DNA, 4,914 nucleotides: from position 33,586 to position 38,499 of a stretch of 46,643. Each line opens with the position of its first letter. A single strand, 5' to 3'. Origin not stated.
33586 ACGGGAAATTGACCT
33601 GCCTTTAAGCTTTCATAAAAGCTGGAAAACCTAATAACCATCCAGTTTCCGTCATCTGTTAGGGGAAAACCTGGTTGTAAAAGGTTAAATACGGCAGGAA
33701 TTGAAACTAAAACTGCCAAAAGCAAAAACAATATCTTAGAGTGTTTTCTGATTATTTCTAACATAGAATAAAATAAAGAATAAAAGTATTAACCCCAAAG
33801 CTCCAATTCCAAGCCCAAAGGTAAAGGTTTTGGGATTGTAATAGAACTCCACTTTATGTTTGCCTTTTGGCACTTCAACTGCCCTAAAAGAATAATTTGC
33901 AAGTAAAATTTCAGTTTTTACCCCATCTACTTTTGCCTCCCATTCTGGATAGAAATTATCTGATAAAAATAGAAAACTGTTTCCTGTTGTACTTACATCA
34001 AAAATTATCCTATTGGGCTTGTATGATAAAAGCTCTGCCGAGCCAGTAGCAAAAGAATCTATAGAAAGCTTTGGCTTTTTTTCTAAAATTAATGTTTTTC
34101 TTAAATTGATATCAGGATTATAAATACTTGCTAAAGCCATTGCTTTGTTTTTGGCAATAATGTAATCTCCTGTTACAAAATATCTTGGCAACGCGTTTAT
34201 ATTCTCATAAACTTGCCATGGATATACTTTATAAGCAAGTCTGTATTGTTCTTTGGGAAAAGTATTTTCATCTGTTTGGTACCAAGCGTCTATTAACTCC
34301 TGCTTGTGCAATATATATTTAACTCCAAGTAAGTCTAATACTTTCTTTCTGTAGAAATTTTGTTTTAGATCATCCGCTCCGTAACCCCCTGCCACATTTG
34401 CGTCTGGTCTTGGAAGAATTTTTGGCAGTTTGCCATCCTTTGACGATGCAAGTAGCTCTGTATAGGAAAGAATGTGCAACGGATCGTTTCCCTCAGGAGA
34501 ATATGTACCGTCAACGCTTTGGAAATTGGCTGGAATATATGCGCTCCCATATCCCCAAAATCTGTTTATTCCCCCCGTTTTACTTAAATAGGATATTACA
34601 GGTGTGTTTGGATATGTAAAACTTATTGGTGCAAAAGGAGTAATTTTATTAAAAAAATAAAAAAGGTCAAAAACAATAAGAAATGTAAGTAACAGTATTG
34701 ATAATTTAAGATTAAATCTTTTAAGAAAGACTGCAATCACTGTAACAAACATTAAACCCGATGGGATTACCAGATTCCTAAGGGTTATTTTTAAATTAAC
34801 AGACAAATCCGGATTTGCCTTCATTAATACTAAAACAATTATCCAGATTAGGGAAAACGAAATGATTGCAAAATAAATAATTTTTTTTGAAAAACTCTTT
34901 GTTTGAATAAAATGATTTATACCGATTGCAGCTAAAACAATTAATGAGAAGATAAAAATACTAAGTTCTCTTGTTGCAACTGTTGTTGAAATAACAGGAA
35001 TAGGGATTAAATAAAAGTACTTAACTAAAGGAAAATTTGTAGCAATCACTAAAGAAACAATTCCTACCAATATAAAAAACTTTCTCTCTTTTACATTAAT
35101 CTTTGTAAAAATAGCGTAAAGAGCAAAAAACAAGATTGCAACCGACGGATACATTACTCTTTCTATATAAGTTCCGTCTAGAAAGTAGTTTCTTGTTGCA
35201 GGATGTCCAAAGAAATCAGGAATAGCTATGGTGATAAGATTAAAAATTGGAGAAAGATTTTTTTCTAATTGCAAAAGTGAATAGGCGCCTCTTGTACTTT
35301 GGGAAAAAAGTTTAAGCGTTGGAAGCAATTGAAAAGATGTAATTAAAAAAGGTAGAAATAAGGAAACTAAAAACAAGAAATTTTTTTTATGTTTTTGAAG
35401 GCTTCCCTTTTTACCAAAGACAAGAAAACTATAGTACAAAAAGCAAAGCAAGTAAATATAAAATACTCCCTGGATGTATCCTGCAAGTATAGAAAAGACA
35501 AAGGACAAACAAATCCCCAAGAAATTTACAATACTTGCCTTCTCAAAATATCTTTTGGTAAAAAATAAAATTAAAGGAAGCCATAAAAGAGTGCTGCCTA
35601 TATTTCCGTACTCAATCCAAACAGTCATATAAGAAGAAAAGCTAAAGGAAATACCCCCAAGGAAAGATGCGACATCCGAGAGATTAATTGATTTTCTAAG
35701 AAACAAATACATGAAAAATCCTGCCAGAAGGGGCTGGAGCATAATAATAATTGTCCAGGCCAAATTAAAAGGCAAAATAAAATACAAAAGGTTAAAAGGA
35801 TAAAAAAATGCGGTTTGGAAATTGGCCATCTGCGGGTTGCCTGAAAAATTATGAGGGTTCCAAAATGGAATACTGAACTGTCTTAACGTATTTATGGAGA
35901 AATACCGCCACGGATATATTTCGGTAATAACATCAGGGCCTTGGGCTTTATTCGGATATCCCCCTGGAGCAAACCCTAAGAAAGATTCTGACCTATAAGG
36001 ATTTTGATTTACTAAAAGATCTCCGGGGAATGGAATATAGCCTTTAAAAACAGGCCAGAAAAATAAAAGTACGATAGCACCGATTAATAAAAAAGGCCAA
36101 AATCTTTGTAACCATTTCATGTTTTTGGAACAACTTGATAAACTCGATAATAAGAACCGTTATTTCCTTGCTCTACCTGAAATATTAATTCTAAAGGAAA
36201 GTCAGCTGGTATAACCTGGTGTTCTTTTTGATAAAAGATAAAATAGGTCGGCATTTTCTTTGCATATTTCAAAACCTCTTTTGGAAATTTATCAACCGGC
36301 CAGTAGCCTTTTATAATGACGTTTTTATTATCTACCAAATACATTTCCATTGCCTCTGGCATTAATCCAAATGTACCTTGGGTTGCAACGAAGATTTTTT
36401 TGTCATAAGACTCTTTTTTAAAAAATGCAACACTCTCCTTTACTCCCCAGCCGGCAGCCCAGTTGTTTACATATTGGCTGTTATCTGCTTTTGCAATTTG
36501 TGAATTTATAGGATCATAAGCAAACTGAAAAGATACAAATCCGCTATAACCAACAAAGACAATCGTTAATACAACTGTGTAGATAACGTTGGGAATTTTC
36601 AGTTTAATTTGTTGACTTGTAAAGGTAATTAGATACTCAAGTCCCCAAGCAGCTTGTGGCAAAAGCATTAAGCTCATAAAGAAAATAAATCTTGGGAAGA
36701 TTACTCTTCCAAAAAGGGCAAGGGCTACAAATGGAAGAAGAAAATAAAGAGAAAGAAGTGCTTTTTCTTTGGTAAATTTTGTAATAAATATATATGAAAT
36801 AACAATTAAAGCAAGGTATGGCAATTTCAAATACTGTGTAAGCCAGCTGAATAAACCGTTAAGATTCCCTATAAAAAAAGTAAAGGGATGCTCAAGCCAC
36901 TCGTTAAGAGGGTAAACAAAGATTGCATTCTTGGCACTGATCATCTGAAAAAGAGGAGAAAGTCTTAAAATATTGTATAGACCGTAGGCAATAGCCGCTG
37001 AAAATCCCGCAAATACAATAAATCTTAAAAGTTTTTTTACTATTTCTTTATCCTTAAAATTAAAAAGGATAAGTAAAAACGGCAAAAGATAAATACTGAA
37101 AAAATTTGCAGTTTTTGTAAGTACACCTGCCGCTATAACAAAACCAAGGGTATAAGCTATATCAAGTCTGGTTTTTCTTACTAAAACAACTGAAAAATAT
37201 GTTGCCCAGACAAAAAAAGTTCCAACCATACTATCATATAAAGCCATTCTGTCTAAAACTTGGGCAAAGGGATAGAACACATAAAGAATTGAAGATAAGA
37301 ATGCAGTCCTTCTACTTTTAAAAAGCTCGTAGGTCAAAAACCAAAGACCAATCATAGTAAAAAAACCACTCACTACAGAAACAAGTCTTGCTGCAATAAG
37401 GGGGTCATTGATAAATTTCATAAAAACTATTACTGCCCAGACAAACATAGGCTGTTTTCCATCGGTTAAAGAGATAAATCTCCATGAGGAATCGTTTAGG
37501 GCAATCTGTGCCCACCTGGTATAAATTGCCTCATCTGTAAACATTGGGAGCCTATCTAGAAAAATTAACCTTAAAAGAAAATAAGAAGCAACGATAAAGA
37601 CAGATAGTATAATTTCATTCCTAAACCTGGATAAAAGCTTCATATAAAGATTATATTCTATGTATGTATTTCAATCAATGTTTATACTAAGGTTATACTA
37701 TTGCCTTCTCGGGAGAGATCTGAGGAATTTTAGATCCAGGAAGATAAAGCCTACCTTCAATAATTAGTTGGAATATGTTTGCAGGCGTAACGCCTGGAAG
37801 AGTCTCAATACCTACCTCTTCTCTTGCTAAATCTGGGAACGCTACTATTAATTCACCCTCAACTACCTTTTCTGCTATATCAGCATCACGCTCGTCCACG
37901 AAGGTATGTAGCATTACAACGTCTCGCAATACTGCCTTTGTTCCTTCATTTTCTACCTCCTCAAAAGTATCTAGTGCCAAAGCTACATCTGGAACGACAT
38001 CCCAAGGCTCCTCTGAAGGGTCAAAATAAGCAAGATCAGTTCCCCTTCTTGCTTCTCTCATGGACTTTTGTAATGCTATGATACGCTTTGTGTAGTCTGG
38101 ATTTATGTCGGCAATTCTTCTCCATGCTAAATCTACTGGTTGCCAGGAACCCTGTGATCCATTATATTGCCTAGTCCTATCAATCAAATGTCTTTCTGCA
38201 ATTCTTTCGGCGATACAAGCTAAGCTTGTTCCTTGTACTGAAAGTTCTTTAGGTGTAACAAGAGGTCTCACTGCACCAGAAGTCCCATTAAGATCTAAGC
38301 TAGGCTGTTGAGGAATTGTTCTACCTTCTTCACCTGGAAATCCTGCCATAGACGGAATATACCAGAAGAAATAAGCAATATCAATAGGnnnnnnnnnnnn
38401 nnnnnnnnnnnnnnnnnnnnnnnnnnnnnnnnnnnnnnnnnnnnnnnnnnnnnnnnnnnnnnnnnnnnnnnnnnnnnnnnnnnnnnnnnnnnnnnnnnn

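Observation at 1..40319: A 40-kb single-strand super-array of 17 GT-C-type membrane proteins together with their lipid-sugar supply genes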

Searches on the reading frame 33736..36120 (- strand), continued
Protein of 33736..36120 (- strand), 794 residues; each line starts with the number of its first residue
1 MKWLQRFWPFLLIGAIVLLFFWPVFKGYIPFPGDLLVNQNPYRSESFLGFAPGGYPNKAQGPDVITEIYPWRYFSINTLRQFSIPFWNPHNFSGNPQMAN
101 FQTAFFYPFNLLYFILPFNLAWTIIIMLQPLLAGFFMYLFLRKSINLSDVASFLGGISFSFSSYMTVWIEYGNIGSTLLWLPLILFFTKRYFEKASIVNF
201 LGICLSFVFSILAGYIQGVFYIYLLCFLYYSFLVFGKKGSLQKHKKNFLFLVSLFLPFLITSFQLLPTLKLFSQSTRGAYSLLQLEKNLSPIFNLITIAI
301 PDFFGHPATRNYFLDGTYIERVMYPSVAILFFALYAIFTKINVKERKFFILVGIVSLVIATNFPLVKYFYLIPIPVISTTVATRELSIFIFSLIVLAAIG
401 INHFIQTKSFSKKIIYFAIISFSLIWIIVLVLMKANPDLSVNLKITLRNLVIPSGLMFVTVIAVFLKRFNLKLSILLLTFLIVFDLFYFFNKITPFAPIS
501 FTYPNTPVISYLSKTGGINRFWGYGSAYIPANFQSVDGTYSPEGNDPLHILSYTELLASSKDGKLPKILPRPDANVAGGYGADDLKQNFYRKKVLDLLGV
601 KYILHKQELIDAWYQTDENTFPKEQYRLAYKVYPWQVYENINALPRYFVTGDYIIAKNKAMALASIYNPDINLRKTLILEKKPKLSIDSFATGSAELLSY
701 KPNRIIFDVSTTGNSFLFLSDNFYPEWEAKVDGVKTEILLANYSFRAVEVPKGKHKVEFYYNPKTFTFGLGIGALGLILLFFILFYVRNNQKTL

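Call 60: fold_search(model_id=the predicted structure, library=pdb)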
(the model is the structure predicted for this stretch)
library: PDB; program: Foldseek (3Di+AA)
matches with E <= 10: 276; with E <= 0.001: 16
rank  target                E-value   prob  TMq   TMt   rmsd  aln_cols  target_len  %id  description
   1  6wby                  3.6e-06  1.00  0.38  0.26  20.4       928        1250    9  Single-Particle Cryo-EM Structure of Arabinofuranosyltransferase AftD from Mycobacteria, Mutant R1389S Class 2 (released 2020-05-13)
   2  6w98_A                4.8e-06  1.00  0.39  0.25  20.6       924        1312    9  Single-Particle Cryo-EM Structure of Arabinofuranosyltransferase AftD from Mycobacteria (released 2020-05-13)
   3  8b6l_I                2.1e-05  1.00  0.37  0.42  15.9       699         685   11  Subtomogram average of the human Sec61-TRAP-OSTA-translocon (released 2022-12-07)
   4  8age_A                3.9e-05  1.00  0.38  0.46  12.6       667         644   13  Structure of yeast oligosaccharylransferase complex with acceptor peptide bound (released 2022-12-07)
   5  5f15                  6.8e-05  1.00  0.38  0.51   9.5       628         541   11  Crystal Structure of ArnT from Cupriavidus metallidurans bound to Undecaprenyl phosphate (released 2016-02-17)
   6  9n9j_I                8.0e-05  1.00  0.35  0.39  15.7       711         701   12  Structure of a GRP94 folding intermediate engaged with a CCDC134- and FKBP11-bound secretory translocon (released 2025-11-19)
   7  7oci_F                9.5e-05  1.00  0.38  0.45  17.2       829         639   11  Cryo-EM structure of yeast Ost6p containing oligosaccharyltransferase complex (released 2022-02-16)
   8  5ezm                  1.3e-04  1.00  0.38  0.51   9.0       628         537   12  Crystal Structure of ArnT from Cupriavidus metallidurans in the apo state (released 2016-02-17)
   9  7e9s_A                1.5e-04  1.00  0.35  0.33  17.4       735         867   10  Archaeal oligosaccharyltransferase AglB from Archaeoglobus fulgidus in complex with an inhibitory peptide and a dolich (released 2021-09-08)
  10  6s7t_A                1.7e-04  1.00  0.39  0.43  14.9       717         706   12  Cryo-EM structure of human oligosaccharyltransferase complex OST-B (released 2019-12-18)
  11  8agc_A                1.9e-04  1.00  0.35  0.38  12.3       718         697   12  Structure of yeast oligosaccharylransferase complex with lipid-linked oligosaccharide and non-acceptor peptide bound (released 2022-12-07)
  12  8pn9_A                1.9e-04  1.00  0.34  0.39  15.1       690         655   11  Structure of human oligosaccharyltransferase OST-A complex bound to NGI-1 (released 2024-05-08)
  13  6wbx                  2.1e-04  1.00  0.37  0.25  21.1       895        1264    9  Single-Particle Cryo-EM Structure of Arabinofuranosyltransferase AftD from Mycobacteria, Mutant R1389S Class 1 (released 2020-05-13)
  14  8agb_A                2.6e-04  1.00  0.38  0.46  15.3       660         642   14  Structure of yeast oligosaccharylransferase complex with lipid-linked oligosaccharide bound (released 2022-12-07)
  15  6s7o_A                8.8e-04  1.00  0.33  0.39  16.4       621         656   11  Cryo-EM structure of human oligosaccharyltransferase complex OST-A (released 2019-12-18)
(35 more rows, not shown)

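Call 67: list_cluster_members(proteins=[P0001, P0121])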
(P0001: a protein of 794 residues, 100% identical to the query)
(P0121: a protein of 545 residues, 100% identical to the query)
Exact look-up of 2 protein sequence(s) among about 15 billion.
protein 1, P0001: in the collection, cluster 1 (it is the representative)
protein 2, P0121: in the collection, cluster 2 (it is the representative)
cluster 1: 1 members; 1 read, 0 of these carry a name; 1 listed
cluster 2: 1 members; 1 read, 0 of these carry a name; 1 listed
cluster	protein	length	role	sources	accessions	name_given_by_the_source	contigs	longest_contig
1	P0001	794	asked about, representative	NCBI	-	-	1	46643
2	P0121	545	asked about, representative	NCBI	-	-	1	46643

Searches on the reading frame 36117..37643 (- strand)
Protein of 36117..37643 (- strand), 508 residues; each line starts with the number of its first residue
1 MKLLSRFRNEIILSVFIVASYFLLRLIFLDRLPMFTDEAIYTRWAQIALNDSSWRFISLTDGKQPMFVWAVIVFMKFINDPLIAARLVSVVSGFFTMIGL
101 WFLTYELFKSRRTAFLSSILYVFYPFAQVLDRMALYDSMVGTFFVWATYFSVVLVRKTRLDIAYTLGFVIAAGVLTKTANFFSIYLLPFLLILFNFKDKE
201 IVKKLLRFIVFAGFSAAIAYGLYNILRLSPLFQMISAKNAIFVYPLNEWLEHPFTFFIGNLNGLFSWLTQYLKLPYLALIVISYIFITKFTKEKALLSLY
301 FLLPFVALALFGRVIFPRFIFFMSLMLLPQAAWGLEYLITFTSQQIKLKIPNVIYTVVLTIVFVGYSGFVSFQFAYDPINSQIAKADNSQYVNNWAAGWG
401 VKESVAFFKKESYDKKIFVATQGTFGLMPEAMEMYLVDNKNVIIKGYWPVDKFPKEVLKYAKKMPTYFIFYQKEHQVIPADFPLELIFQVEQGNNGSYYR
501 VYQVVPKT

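Call 5: search_protein_families(library=pfam, proteins=[window:36117-37643:-], max_evalue=0.01)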
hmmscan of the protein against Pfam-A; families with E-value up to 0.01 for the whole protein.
window:36117-37643:- (508 aa): 2 families
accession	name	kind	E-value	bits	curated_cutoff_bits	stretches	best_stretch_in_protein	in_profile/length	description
PF13231.12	PMT_2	-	2.4e-11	44.5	26.1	1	65-215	4-155/160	Dolichyl-phosphate-mannose-protein mannosyltransferase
PF02366.24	PMT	-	1.5e-05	25.1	22.7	1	62-203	61-211/245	Dolichyl-phosphate-mannose-protein mannosyltransferase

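Call 54: search_protein_families(library=ncbifam, proteins=[window:36117-37643:-], max_evalue=0.001)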
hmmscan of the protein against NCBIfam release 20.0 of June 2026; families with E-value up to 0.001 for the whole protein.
window:36117-37643:- (508 aa): 0 families

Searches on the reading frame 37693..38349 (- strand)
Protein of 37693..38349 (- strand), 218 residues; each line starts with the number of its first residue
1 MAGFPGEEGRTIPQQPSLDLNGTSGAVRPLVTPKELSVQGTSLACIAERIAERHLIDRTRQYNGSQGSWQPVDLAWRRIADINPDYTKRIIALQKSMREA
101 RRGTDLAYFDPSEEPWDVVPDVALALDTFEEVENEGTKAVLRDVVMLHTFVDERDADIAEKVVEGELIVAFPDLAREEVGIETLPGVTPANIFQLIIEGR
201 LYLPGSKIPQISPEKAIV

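Call 5: search_protein_families(library=pfam, proteins=[window:37693-38349:-], max_evalue=0.01)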
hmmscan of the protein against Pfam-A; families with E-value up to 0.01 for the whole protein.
window:37693-38349:- (218 aa): 0 families

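Call 15: search_protein_families(library=ncbifam, proteins=[window:37693-38349:-], max_evalue=0.001)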
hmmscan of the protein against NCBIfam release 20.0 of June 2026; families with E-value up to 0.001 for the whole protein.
window:37693-38349:- (218 aa): 0 families

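Call 52: search_protein_families(library=pfam, proteins=[window:37693-38349:-], max_evalue=5)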
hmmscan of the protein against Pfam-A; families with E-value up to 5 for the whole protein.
window:37693-38349:- (218 aa): 0 families

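Call 88: search_protein_representatives(protein=window:37693-38349:-)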
Query: 218 residues. Proteins with E-value up to 0.001 (for the whole library): 10; up to 1e-10: 5; up to 1e-30: 1. The best 10 are listed.
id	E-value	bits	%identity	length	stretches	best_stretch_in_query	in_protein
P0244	2.6e-139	478.2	100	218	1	1-218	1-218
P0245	2.1e-24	102.7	39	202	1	11-214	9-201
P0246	4.0e-15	72.4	31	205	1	31-213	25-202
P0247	5.2e-15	72.0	34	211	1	17-209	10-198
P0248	1.7e-11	60.5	28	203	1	47-209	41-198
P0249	2.0e-08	50.5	39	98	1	7-99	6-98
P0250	5.2e-07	45.9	38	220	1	74-205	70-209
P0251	1.1e-06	44.8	32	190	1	39-202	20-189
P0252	2.0e-06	43.9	28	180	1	48-199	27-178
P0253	4.2e-05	39.6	26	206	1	38-205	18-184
